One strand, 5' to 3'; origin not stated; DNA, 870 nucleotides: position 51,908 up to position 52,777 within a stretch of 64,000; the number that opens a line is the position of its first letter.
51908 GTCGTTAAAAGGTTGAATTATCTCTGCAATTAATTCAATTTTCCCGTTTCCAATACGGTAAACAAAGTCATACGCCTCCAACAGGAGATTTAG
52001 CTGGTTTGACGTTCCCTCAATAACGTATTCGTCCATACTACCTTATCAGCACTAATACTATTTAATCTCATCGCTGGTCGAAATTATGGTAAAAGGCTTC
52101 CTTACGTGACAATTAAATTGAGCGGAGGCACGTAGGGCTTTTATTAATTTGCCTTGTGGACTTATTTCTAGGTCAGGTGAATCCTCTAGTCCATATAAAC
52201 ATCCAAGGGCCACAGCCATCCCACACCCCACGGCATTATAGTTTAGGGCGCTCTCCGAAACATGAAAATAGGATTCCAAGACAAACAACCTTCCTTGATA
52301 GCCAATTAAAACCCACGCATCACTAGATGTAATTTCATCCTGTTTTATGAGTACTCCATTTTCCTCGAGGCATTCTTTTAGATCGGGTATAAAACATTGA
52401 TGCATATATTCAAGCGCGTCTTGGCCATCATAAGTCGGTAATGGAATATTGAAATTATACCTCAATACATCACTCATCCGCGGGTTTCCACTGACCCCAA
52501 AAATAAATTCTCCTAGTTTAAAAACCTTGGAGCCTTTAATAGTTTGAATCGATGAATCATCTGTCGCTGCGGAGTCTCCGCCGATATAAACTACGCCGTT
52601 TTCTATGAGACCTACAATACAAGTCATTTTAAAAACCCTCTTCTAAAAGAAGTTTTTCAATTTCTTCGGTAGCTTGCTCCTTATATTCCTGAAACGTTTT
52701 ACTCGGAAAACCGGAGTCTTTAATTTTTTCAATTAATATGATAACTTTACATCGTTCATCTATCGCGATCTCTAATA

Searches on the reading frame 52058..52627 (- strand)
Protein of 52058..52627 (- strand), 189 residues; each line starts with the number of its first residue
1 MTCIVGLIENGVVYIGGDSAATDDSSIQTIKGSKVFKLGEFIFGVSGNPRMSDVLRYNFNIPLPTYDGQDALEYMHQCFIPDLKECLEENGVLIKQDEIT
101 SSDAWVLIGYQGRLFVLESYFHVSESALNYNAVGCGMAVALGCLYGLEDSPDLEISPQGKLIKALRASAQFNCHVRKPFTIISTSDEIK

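Call 86: search_protein_families(library=phrogs, proteins=[window:52058-52627:-], max_evalue=0.00001)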
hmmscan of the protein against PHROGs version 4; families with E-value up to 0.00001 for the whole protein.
window:52058-52627:- (189 aa): 1 family
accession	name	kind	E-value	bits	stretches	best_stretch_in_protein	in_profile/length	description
phrog_1040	-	other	7.6e-19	69.3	1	1-187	14-159/277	peptidase HslV family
